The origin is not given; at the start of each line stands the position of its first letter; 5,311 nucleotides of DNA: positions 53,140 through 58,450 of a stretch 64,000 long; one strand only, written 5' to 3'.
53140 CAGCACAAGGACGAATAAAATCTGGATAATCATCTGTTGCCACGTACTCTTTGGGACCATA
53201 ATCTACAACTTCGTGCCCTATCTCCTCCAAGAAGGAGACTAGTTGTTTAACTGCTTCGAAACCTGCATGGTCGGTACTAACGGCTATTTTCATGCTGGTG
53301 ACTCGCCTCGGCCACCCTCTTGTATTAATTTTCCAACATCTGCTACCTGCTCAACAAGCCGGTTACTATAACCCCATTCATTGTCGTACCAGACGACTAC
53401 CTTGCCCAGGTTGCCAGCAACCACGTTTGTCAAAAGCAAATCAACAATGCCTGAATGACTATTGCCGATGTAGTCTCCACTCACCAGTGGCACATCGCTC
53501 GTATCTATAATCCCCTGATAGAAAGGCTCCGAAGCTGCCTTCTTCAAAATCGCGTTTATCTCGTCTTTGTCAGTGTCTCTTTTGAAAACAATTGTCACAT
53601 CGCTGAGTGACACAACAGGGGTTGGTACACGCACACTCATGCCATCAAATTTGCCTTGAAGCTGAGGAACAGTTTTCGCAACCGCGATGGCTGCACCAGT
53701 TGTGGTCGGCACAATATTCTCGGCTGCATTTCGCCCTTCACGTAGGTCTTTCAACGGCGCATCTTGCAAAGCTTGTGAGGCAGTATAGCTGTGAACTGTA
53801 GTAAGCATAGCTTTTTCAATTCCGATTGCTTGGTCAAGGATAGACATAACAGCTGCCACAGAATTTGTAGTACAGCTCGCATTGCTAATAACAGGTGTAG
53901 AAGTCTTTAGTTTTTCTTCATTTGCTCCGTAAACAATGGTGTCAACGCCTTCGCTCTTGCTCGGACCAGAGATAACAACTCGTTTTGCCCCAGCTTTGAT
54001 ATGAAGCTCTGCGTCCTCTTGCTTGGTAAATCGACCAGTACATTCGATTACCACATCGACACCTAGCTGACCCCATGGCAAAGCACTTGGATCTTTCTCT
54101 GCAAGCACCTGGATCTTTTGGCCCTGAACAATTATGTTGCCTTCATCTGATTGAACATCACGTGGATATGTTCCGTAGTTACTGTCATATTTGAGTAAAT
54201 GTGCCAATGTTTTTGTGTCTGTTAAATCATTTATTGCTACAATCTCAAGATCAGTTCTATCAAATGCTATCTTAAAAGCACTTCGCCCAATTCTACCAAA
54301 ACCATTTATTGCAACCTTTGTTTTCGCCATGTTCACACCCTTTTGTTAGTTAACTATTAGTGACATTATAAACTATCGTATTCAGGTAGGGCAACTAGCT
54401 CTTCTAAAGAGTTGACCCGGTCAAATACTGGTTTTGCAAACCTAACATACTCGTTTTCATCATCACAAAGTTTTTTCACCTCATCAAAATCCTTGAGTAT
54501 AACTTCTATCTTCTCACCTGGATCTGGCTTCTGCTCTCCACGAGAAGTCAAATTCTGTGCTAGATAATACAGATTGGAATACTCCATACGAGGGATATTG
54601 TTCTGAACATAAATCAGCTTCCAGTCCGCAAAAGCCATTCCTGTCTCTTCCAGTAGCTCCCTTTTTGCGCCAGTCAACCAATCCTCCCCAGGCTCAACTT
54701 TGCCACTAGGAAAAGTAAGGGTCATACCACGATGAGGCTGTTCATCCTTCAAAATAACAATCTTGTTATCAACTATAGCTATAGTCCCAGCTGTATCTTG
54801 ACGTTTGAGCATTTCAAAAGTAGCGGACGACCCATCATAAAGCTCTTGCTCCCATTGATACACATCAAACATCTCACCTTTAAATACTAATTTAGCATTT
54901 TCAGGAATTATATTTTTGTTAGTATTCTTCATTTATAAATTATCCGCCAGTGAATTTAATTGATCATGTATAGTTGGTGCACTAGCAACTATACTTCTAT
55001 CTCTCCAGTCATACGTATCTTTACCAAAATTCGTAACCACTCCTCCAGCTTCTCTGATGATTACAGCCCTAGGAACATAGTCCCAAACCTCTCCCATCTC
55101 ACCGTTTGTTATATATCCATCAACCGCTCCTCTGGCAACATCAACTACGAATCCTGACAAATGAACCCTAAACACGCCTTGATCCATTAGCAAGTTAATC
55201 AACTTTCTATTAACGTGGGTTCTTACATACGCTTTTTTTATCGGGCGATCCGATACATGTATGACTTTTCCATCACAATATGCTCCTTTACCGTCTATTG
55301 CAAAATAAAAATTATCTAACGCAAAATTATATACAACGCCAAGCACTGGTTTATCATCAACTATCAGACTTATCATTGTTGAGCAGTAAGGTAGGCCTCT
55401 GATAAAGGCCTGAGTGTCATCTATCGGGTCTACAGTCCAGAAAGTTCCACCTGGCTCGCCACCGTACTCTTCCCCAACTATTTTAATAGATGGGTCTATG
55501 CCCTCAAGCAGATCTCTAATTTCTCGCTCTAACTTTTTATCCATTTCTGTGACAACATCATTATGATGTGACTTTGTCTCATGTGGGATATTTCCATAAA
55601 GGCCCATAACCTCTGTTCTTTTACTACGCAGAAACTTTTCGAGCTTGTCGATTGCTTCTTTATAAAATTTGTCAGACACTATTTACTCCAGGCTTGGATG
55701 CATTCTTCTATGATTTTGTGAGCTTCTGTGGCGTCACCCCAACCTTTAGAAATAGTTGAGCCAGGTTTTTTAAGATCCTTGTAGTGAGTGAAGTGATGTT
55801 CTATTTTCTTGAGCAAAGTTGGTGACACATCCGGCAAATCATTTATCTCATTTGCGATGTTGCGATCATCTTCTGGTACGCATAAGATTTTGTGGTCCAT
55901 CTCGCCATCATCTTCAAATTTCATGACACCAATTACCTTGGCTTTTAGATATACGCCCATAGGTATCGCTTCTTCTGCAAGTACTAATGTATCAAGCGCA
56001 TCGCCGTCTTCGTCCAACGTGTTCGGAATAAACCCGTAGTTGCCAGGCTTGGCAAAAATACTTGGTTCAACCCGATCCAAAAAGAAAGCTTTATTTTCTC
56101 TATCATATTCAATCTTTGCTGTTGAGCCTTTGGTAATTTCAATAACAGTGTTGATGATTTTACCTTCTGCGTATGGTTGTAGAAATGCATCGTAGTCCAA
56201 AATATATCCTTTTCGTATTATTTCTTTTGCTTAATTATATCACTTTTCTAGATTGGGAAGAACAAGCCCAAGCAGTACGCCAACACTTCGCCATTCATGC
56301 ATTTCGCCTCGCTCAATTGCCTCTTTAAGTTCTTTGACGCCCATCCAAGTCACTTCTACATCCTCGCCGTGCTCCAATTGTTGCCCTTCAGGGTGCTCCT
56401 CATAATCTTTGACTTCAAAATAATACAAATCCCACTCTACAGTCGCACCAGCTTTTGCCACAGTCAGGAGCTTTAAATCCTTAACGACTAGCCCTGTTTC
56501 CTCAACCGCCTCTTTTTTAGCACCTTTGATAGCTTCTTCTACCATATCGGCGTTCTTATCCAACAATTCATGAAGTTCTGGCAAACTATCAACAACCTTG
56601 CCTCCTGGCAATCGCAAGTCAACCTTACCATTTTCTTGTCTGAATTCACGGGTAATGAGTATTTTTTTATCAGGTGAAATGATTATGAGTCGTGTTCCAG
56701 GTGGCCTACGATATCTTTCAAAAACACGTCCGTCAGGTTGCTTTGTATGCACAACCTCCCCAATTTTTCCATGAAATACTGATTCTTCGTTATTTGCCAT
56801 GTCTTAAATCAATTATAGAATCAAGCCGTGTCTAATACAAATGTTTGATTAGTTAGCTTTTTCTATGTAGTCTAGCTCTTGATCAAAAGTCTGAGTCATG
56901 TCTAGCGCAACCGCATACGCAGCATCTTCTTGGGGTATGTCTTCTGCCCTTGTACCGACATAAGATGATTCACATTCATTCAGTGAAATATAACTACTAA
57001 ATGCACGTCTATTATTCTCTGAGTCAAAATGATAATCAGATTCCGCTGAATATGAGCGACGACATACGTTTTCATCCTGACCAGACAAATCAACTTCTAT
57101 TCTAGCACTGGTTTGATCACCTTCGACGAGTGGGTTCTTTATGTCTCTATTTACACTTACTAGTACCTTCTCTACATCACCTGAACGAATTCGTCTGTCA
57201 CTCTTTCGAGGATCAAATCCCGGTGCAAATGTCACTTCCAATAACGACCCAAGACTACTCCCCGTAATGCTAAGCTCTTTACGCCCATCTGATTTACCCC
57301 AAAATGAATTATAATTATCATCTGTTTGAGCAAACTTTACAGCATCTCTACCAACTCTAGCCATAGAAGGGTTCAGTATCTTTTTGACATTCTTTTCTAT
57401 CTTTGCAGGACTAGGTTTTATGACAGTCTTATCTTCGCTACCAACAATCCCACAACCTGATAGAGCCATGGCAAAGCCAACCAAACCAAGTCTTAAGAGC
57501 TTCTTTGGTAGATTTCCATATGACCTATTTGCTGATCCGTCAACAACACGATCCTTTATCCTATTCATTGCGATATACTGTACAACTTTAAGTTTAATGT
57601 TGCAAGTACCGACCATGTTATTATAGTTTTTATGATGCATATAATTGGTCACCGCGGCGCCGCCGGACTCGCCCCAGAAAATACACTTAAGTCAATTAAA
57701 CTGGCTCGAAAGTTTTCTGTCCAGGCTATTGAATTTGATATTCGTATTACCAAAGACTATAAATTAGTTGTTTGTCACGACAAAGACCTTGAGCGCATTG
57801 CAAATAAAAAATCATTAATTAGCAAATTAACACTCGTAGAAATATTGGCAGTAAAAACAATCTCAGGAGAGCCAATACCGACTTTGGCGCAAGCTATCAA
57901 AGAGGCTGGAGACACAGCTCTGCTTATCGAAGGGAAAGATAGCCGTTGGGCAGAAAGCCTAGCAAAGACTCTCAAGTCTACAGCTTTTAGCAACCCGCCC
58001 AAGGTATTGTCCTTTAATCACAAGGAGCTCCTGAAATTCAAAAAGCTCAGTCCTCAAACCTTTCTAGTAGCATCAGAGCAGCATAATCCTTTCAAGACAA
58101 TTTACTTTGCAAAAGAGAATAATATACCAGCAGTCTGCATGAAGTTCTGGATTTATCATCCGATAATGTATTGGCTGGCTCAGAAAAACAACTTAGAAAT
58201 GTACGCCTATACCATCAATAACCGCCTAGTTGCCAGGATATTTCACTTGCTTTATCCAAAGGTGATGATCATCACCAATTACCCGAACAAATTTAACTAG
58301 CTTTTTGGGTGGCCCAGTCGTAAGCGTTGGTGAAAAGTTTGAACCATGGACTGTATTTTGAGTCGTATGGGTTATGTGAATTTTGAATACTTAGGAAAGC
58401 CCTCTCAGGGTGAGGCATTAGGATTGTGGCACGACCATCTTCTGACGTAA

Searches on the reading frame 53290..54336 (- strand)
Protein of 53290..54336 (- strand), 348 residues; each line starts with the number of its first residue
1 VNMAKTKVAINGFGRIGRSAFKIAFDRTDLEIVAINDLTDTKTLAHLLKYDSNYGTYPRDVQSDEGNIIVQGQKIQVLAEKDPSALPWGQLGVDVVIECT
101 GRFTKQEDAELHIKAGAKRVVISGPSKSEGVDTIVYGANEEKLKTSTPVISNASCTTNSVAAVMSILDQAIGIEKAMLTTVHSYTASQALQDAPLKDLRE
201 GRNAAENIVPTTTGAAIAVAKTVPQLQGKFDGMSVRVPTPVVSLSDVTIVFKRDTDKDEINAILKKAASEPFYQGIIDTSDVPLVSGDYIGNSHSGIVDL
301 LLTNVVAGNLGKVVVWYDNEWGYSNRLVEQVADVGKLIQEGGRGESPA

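Call 14: search_protein_families(library=pfam, proteins=[window:53290-54336:-])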
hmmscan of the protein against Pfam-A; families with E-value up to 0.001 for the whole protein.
window:53290-54336:- (348 aa): 2 families
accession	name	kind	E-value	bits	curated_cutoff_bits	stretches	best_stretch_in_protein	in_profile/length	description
PF02800.25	Gp_dh_C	-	6.9e-51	172.4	24.4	1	161-317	2-158/158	Glyceraldehyde 3-phosphate dehydrogenase, C-terminal domain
PF00044.30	Gp_dh_N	-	2e-40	137.6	31.7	1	7-105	2-100/101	Glyceraldehyde 3-phosphate dehydrogenase, NAD binding domain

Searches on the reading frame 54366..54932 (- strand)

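Call 14: search_protein_families(library=pfam, proteins=[window:54366-54932:-])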
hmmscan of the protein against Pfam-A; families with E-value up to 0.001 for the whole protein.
window:54366-54932:- (188 aa): 1 family
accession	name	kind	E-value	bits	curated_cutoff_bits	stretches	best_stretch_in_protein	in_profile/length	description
PF00293.34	NUDIX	-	2.2e-12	47.6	21.1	1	44-152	2-118/134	NUDIX domain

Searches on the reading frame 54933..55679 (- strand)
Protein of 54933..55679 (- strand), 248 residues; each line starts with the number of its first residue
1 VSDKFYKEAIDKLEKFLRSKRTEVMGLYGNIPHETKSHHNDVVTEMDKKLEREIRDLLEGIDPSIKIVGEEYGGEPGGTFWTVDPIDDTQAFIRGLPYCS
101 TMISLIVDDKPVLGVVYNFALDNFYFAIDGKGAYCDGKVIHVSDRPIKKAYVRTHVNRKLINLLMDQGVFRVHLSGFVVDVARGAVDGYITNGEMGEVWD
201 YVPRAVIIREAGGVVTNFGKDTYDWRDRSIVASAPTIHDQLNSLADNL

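Call 14: search_protein_families(library=pfam, proteins=[window:54933-55679:-])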
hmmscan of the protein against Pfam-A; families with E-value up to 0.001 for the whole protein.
window:54933-55679:- (248 aa): 1 family
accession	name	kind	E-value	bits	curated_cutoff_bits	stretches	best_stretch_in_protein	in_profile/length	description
PF00459.30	Inositol_P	-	2.5e-43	149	27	1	33-245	30-266/271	Inositol monophosphatase family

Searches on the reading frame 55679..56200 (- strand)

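Call 14: search_protein_families(library=pfam, proteins=[window:55679-56200:-])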
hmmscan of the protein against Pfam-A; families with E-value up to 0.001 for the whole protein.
window:55679-56200:- (173 aa): 1 family
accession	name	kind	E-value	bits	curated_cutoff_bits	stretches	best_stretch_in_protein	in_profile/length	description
PF00719.24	Pyrophosphatase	-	2.3e-51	174.1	23.5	1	19-171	2-152/153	Inorganic pyrophosphatase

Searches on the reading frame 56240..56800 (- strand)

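Call 14: search_protein_families(library=pfam, proteins=[window:56240-56800:-])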
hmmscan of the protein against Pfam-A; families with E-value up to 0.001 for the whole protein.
window:56240-56800:- (186 aa): 1 family
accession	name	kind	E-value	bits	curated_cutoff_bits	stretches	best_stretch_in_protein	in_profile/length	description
PF00293.34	NUDIX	-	2.3e-09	37.8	21.1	1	33-167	3-130/134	NUDIX domain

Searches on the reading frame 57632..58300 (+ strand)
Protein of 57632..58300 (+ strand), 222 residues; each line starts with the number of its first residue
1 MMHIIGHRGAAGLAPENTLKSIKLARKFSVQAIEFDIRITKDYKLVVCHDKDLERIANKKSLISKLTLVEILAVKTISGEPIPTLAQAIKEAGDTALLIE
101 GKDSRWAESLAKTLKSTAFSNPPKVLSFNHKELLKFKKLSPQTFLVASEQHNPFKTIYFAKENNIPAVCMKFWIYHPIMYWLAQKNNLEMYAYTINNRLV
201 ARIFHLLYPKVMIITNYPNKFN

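Call 29: search_protein_families(library=pfam, proteins=[window:57632-58300:+], max_evalue=0.01)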
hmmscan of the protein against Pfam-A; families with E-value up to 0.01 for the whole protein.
window:57632-58300:+ (222 aa): 1 family
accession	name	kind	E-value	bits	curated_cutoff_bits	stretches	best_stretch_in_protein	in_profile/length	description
PF03009.23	GDPD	-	2.3e-27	97.1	23.6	1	7-219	1-243/244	Glycerophosphoryl diester phosphodiesterase family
